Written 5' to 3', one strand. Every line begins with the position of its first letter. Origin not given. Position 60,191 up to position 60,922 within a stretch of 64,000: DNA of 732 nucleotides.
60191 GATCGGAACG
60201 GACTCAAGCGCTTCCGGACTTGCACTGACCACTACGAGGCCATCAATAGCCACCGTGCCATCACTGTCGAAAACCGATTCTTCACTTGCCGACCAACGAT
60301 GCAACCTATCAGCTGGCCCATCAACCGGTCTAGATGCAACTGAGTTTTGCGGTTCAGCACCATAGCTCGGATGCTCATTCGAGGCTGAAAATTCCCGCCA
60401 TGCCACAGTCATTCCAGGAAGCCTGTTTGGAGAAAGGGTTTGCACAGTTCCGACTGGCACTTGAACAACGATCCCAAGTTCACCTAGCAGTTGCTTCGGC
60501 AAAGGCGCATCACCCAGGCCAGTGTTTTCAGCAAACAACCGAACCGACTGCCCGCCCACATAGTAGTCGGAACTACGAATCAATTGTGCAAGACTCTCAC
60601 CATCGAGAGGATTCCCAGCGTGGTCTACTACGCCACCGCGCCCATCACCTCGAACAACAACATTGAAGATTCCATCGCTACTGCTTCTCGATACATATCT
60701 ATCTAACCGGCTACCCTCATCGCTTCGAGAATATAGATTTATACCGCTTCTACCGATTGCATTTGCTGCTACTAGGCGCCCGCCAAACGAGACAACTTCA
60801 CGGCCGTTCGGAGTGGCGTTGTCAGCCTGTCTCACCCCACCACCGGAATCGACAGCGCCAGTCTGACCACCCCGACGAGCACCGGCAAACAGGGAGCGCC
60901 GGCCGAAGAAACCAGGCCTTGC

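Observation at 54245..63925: Giant repetitive modular gene of unassigned family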

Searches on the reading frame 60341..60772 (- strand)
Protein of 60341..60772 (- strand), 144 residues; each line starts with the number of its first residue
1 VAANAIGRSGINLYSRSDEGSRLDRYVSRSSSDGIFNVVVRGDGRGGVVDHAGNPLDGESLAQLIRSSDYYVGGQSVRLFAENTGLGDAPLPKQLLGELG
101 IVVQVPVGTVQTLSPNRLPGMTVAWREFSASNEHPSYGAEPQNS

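Call 51: find_homologous_proteins(query=A3, max_evalue=0.00001)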
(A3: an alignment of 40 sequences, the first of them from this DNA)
Query A3 (40 sequences) (144 aa, profile of the alignment): 340 proteins with E <= 0.00001 among 1669 candidates; the best 120 are listed.
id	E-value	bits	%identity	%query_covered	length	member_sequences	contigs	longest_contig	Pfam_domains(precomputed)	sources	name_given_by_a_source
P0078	1.4e-43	166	33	65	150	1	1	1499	-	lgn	-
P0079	3.4e-42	162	26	68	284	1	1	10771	-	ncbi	-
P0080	1.4e-41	160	33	73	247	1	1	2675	-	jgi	jgi:hypothetical protein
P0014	4.3e-41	158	30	74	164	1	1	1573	-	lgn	-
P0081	6.1e-41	157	31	59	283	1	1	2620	-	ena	-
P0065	6.5e-41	157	31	54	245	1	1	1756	-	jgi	jgi:hypothetical protein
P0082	8.2e-41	157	30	62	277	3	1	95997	-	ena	-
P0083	1.1e-40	157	32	68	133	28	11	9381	-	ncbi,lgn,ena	-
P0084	1.7e-40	156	31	62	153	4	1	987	-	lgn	-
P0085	2.1e-40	156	28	53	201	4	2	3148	-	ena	-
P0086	2.2e-40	156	28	72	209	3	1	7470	-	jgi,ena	-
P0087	5.3e-40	154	29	58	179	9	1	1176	-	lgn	-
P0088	6.7e-40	154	30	78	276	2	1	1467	-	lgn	-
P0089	7.8e-40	154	24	74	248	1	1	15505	-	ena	-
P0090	9.2e-40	154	28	58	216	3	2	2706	-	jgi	jgi:hypothetical protein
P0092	1.8e-39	153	30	52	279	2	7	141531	-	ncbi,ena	-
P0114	5.8e-38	148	28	69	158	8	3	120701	-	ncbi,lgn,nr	ncbi:hypothetical protein QCD79_12775 [Pseudomonas quasicaspiana]|nr:hypothetical protein [Pseudomon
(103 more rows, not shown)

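Call 59: predict_structure(alignment_id=A5)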
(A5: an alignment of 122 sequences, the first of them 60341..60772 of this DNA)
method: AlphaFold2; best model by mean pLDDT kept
length: 144 residues; sequences in the alignment: 122
mean_pLDDT: 75.7   pTM: 0.73
mean pLDDT of the five models: 75.7, 75.5, 74.2, 73.3, 73.2
residues with pLDDT >= 90: 36; 70-90: 64; 50-70: 31; < 50: 13
segments of 3 or more residues with pLDDT < 50: 117-119, 133-135, 138-144
pLDDT, mean of each block of 10 residues (from residue 1): 74 70 70 83 79 86 92 91 75 91 83 50 80 50 41
secondary structure, 60 per line:
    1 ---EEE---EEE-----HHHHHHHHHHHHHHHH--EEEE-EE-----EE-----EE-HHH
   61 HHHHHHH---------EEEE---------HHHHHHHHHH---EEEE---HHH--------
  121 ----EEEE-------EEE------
elements in order: E4-6 E10-12 H18-33 E36-39 H58-67 E77-80 H90-99 E103-106 E125-128 E136-138

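Call 62: fold_search(model_id=the predicted structure, library=pdb)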
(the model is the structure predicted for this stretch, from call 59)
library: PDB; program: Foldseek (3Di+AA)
matches with E <= 10: 710; with E <= 0.001: 0
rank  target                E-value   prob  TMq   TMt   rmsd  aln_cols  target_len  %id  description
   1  4a8j_A                1.4e-01  0.11  0.23  0.16  11.2       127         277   11  Crystal Structure of the Elongator subcomplex Elp456 (released 2012-02-22)
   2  8t65_B                1.4e-01  0.23  0.35  0.33   8.8       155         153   12  cA4 bound Cam1 (released 2024-01-10)
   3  3qsg                  2.3e-01  0.20  0.34  0.20   7.5       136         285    9  Crystal structure of NAD-binding phosphogluconate dehydrogenase-like protein from Alicyclobacillus acidocaldarius (released 2011-04-13)
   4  1jql_B                2.4e-01  0.18  0.30  0.30   8.8       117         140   14  Mechanism of Processivity Clamp Opening by the Delta Subunit Wrench of the Clamp Loader Complex of E. coli DNA Polymer (released 2001-09-26)
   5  4rj0_D                2.6e-01  0.08  0.21  0.09  10.2       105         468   11  The crystal structure of Y333N mutant pyridoxal-dependent decarboxylase from Sphaerobacter thermophilus dsm 20745 (released 2014-11-12)
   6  6eod_F                2.9e-01  0.25  0.31  0.20   5.7       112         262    7  Structure of Reductive Aminase from Aspergillus terreus in complex with NADPH (released 2018-10-31)
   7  6eew_B                4.0e-01  0.11  0.23  0.09   8.3        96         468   10  Crystal structure of Catharanthus roseus tryptophan decarboxylase in complex with L-tryptophan (released 2018-09-19)
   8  2wc1                  5.2e-01  0.18  0.34  0.29   7.0       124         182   13  Three-dimensional Structure of the Nitrogen Fixation Flavodoxin (NifF) from Rhodobacter capsulatus at 2.2 A (released 2010-04-21)
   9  4c2h_A                5.2e-01  0.08  0.23  0.11   9.2       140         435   11  Crystal structure of the CtpB(V118Y) mutant (released 2013-12-04)
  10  1hf2_B                5.6e-01  0.13  0.26  0.20   4.5        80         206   14  Crystal structure of the bacterial cell-division inhibitor MinC from T. maritima (released 2001-05-30)
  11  3glh_A                5.9e-01  0.11  0.27  0.15   8.6       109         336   15  Crystal Structure of the E. coli clamp loader bound to Psi Peptide (released 2009-05-26)
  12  1hf2_A                5.9e-01  0.09  0.21  0.17   8.5       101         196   11  Crystal structure of the bacterial cell-division inhibitor MinC from T. maritima (released 2001-05-30)
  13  3p6k_B                7.2e-01  0.11  0.27  0.13   6.3       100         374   13  Crystal structure of a PLP-dependent aminotransferase (ZP_03625122.1) from Streptococcus suis 89-1591 at 2.07 A resolu (released 2010-10-27)
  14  1jr3_D                7.2e-01  0.10  0.27  0.14   8.6       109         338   15  Crystal Structure of the Processivity Clamp Loader Gamma Complex of E. coli DNA Polymerase III (released 2001-09-26)
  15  5bj4_A                7.7e-01  0.11  0.26  0.13   6.4        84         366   17  THERMUS THERMOPHILUS ASPARTATE AMINOTRANSFERASE TETRA MUTANT 2 (released 2003-09-02)
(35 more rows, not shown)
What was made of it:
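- Tried and rejected: The window-copy model matched nothing in PDB (call 62).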

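Call 66: fold_search(model_id=the predicted structure, library=viral)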
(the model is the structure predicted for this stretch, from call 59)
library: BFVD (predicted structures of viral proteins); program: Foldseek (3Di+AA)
matches with E <= 10: 295; with E <= 0.001: 1
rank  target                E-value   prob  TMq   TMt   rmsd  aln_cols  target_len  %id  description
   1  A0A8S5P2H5            8.5e-05  1.00  0.56  0.18   2.6       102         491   18  Minor capsid protein (Fragment) [Siphoviridae sp. ctKUC4]
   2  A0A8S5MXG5            3.5e-02  0.84  0.38  0.19   6.6       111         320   16  Uncharacterized protein [Myoviridae sp. ctWaE18]
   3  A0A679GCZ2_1          3.5e-02  0.38  0.33  0.09  13.1       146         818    6  Polyprotein [Cherry virus A]
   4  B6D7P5                9.2e-02  0.28  0.35  0.21  13.4       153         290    5  Polyprotein (Fragment) [Cherry virus A]
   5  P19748                1.5e-01  0.14  0.31  0.23  13.2       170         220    9  Cap-specific mRNA (nucleoside-2'-O-)-methyltransferase (Fragment) [Sheeppox virus (strain KS-1)]
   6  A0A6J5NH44            3.3e-01  0.13  0.26  0.19   9.5       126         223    7  PRTRC_ThiF, PRTRC system ThiF family protein [uncultured Caudovirales phage]
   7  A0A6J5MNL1            3.3e-01  0.10  0.30  0.26   6.9       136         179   12  6-phosphogluconate dehydrogenase, NADP-binding [uncultured Caudovirales phage]
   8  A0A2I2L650            3.8e-01  0.08  0.23  0.13   8.1       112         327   15  Uncharacterized protein [Orpheovirus IHUMI-LCC2]
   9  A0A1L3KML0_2          4.3e-01  0.04  0.22  0.06  17.5       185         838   14  RNA-directed RNA polymerase (Fragment) [Beihai rhabdo-like virus 3]
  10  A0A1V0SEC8            4.9e-01  0.16  0.39  0.17   8.8       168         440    9  Uncharacterized protein [Indivirus ILV1]
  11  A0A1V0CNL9            4.9e-01  0.05  0.20  0.14  11.1       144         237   10  (no name in the UniProt tables at hand)
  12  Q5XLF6                6.7e-01  0.05  0.20  0.09  14.8       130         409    8  ORF1 (Fragment) [Hepatitis E virus]
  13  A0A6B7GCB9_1          7.2e-01  0.08  0.28  0.07   6.4       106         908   10  Replicase polyprotein [Zostera virus T]
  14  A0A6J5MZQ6            7.6e-01  0.11  0.27  0.14   7.7        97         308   11  Ugd Predicted UDP-glucose 6-dehydrogenase [uncultured Caudovirales phage]
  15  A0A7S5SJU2            8.1e-01  0.08  0.26  0.26   9.9       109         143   13  (no name in the UniProt tables at hand)
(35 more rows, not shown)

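Call 68: search_protein_families(library=pfam, alignment_id=A5, max_evalue=1)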
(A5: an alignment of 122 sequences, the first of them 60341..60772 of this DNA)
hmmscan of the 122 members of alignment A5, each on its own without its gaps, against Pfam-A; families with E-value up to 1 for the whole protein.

A. member 1, window:60341-60772:- (144 aa): 0 families

B. families by the number of members that match (of 122 scanned): 42 families (the first 25 are shown)
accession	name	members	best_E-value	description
PF14252.11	DUF4347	46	0.00022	Domain of unknown function (DUF4347)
PF11713.13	Peptidase_C80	33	3.9e-05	Peptidase C80 family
PF08670.17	MEKHLA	10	0.028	MEKHLA domain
PF02469.27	Fasciclin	6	0.058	Fasciclin domain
PF19575.5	HTH_58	4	0.019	Helix-turn-helix domain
PF08884.16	Flagellin_D3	4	0.026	Flagellin D3 domain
PF22434.1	PilW_C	3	0.012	PilW, C-terminal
PF24109.1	DUF7384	3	0.042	Family of unknown function (DUF7384)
PF25175.1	Beta-prop_WDR5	2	0.0077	WDR5 beta-propeller domain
PF16168.11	AIDA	2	0.013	Adhesin of bacterial autotransporter system, probable stalk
PF01728.25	FtsJ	2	0.046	FtsJ-like methyltransferase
PF22638.1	FlgK_D1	2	0.1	Flagellar hook-associated protein FlgK helical domain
PF13517.12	FG-GAP_3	2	0.12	FG-GAP-like repeat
PF14449.11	PT-TG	1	0.00021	Pre-toxin TG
PF17824.6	DUF5586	1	0.00065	Family of unknown function (DUF5586)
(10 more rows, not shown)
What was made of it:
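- Closest known: Peptidase C80 cysteine protease domain. Same: Recurrent sub-threshold Pfam hits occur in 33 of 122 members (call 68).
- Closest known: DUF4347. Same: Sub-threshold hits in 46 of 122 family members (call 68).
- Sub-threshold Pfam hits to Peptidase_C80 occur in 33 of 122 members and to DUF4347 in 46 of 122 (call 68).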

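Call 69: search_solved_structures(query=A5, max_evalue=10, show_alignments=2)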
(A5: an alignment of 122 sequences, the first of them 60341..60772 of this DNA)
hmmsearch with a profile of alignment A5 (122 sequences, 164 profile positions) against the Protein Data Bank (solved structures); distinct sequences matched with E-value up to 10: 17.
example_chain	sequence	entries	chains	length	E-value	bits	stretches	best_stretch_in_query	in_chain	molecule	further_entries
4wv5_A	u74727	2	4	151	0.0049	19.5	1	37-89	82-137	Heat shock 70 kDa protein 1A/1B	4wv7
6k39_A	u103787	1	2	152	0.0051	19.4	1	37-89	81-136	Heat shock 70 kDa protein 1A,Aminoacyl tRNA synthase complex-interacting multifunctional p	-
6jpv_A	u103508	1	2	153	0.0052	19.4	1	37-89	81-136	Heat shock 70 kDa protein 1A,Aminoacyl tRNA synthase complex-interacting multifunctional p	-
5xir_A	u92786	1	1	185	0.0066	19.1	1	37-89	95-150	Heat shock 70 kDa protein 1A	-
5xi9_A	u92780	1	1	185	0.0071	19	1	37-89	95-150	Heat shock 70 kDa protein 1A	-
7kw7_C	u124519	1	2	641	0.01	18.5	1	37-89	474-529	Heat shock 70 kDa protein 1A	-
4po2_A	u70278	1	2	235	0.011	18.3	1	37-89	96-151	Heat shock 70 kDa protein 1A/1B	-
5gjj_A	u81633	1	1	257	0.013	18.1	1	37-89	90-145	Heat shock 70 kDa protein 1A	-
7qrw_A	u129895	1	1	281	0.018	17.6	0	124-152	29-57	Isoform 4 of Tripartite motif-containing protein 3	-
6zhi_A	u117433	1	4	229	0.028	17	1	37-88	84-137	Heat shock protein 70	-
1ckr_A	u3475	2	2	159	0.029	17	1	37-88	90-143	HEAT SHOCK SUBSTRATE BINDING DOMAIN OF HSC-70 | PROTEIN (HEAT SHOCK COGNATE 70 KD PROTEIN 1)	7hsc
7b2r_A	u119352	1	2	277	0.032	16.8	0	124-153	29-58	Tripartite motif-containing protein 2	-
7b96_A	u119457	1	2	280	0.033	16.8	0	124-153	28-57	Isoform 2 of Tripartite motif-containing protein 2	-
7qrv_A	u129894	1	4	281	0.034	16.7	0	124-153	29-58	Tripartite motif-containing protein 2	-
5fpn_A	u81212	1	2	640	0.13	14.8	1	37-88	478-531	HEAT SHOCK-RELATED 70 KDA PROTEIN 2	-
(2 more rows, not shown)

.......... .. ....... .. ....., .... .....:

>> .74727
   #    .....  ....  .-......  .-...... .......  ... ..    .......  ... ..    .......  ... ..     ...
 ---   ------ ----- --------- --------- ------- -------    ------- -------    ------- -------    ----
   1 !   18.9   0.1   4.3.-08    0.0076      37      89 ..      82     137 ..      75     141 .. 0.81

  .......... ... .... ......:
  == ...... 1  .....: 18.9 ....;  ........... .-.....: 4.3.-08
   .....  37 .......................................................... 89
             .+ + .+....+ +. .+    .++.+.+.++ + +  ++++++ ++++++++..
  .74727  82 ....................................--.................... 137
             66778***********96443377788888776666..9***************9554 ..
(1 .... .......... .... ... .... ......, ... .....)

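Call 89: predict_structure(alignment_id=A7)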
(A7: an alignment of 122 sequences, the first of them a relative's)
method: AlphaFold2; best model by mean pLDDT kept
length: 133 residues; sequences in the alignment: 122
mean_pLDDT: 94.5   pTM: 0.88
mean pLDDT of the five models: 94.5, 94.2, 92.8, 92.5, 92.0
residues with pLDDT >= 90: 116; 70-90: 17; 50-70: 0; < 50: 0
segments of 3 or more residues with pLDDT < 50: none
pLDDT, mean of each block of 10 residues (from residue 1): 85 86 95 93 96 96 97 98 98 98 96 96 98 83
secondary structure, 60 per line:
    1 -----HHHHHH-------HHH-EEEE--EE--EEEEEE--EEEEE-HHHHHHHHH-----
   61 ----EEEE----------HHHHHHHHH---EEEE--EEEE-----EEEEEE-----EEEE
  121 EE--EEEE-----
elements in order: H6-11 E23-26 E33-38 E41-45 H47-55 E65-68 H79-87 E91-94 E97-100 E106-111 E117-122 E125-128
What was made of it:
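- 60380..60796 (-): Dead caspase/CPD-like domain, copy 2 (A1044-1182). The His position holds Arg and the Cys position holds Glu. The AF2 model has pLDDT 75.7 and the same order of strands and helices as the active member (calls 59, 89).
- On His-Cys caspase/CPD-like domain family of polymorphic toxins: The order of secondary-structure elements agrees between the window copy 2 model (pLDDT 75.7, call 59) and the active member (pLDDT 94.5, call 89).
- Closest known: Caspase-like. Same: The same order of strands and helices (calls 59, 89).
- The active member P0083 was modelled at pLDDT 94.5 (call 89).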

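Call 92: fold_search(model_id=the predicted structure, library=pdb)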
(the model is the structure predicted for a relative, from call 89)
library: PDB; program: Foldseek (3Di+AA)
matches with E <= 10: 489; with E <= 0.001: 0
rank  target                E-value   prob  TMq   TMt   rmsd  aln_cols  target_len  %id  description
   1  3gcd_A                8.6e-03  0.97  0.43  0.31   6.1       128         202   11  Structure of the V. cholerae RTX cysteine protease domain in complex with an aza-Leucine peptide inhibitor (released 2009-05-26)
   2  3eeb_A                1.8e-02  0.92  0.43  0.31   6.1       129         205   11  Structure of the V. cholerae RTX cysteine protease domain (released 2008-10-21)
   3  3fzy_B                2.4e-02  0.93  0.47  0.32   6.2       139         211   12  Crystal Structure of Pre-cleavage Form of Cysteine Protease Domain from Vibrio cholerae RtxA Toxin (released 2009-02-17)
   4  8tl0_C                2.7e-02  0.98  0.41  0.14   4.6        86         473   16  Structure of activated SAVED-CHAT filament (released 2024-03-06)
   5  8tl0_A                3.3e-02  0.95  0.39  0.13   4.6        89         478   16  Structure of activated SAVED-CHAT filament (released 2024-03-06)
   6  3eeb_B                4.2e-02  0.89  0.46  0.32   5.7       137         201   12  Structure of the V. cholerae RTX cysteine protease domain (released 2008-10-21)
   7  3pa8_A                4.2e-02  0.85  0.44  0.26   8.3       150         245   12  Structure of the C. difficile TcdB cysteine protease domain in complex with a peptide inhibitor (released 2010-12-15)
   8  8tl0_B                5.8e-02  0.97  0.42  0.14   4.4        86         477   16  Structure of activated SAVED-CHAT filament (released 2024-03-06)
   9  8yjc                  5.8e-02  0.69  0.41  0.29   6.2       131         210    9  Structure of Vibrio vulnificus MARTX cysteine protease domain C3727A (released 2024-07-10)
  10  3fzy_A                6.2e-02  0.72  0.41  0.28   6.1       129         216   10  Crystal Structure of Pre-cleavage Form of Cysteine Protease Domain from Vibrio cholerae RtxA Toxin (released 2009-02-17)
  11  2vhi_C                8.0e-02  0.30  0.31  0.13  13.9       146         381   14  Crystal structure of a pyrimidine degrading enzyme from Drosophila melanogaster (released 2008-03-25)
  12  3pee_A                9.7e-02  0.72  0.44  0.26   9.0       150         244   12  Structure of the C. difficile TcdB cysteine protease domain (released 2011-02-16)
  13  3pee_B                1.1e-01  0.66  0.43  0.26   8.7       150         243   12  Structure of the C. difficile TcdB cysteine protease domain (released 2011-02-16)
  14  7wld_K                1.3e-01  0.30  0.29  0.14   9.9       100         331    9  Cryo-EM structure of the human glycosylphosphatidylinositol transamidase complex at 2.53 Angstrom resolution (released 2022-04-27)
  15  2vhi_E                1.4e-01  0.23  0.31  0.13  13.9       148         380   14  Crystal structure of a pyrimidine degrading enzyme from Drosophila melanogaster (released 2008-03-25)
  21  3pa8_B                4.2e-01  0.28  0.40  0.25   6.4       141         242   12  Structure of the C. difficile TcdB cysteine protease domain in complex with a peptide inhibitor (released 2010-12-15)
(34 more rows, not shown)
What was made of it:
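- Closest known: Peptidase C80 cysteine protease domain. Same: These are the best PDB matches of the active family member: 3gcd, 3eeb, 3fzy, 3pa8, 3pee and 8yjc (call 92).
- Its top PDB matches are V. cholerae and V. vulnificus MARTX CPD, TcdB CPD, SAVED-CHAT and GPI transamidase (call 92).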

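Call 108: find_encoding_contigs(protein=P0114, flank=6000, max_places=2)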
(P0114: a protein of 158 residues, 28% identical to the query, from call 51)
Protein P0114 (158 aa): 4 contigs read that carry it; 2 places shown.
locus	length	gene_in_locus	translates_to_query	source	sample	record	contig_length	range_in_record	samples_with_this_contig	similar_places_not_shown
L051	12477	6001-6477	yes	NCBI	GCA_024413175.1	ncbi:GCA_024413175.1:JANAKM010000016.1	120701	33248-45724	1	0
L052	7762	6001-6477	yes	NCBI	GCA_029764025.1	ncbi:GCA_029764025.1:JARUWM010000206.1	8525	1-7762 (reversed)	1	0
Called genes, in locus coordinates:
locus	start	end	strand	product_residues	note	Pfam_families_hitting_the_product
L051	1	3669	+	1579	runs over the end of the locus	PF13332:Fil_haemagg_2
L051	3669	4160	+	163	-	-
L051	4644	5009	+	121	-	-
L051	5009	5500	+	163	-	-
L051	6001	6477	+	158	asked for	-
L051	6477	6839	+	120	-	-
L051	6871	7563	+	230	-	-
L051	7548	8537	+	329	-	-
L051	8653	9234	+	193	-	-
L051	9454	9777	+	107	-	-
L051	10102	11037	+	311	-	-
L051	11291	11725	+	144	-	-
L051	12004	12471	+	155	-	PF14434:Imm6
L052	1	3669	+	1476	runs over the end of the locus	PF13332:Fil_haemagg_2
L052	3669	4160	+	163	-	-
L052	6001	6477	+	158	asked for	-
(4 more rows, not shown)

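Call 109: find_encoding_contigs(protein=P0092, flank=6000, max_places=2)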
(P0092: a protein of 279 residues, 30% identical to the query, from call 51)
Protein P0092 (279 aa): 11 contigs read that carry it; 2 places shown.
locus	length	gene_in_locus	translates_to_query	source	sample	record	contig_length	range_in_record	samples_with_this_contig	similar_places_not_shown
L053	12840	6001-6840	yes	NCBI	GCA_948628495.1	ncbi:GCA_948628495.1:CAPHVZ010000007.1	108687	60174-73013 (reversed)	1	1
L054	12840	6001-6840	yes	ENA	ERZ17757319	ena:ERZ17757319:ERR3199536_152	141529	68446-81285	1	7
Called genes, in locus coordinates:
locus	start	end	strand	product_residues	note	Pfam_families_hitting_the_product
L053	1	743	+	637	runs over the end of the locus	PF05593:RHS_repeat (faint), PF25023:TEN_YD-shell (faint), PF14021:TNT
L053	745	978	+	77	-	-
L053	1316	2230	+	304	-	-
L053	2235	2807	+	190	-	-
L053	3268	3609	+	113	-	-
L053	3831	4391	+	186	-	-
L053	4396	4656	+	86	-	PF15566:Imm32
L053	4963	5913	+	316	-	PF25023:TEN_YD-shell (faint)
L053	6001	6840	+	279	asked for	-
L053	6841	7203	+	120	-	-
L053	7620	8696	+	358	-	-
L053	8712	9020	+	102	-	-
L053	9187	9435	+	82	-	-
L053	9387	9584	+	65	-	-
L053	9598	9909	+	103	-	-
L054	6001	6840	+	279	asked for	-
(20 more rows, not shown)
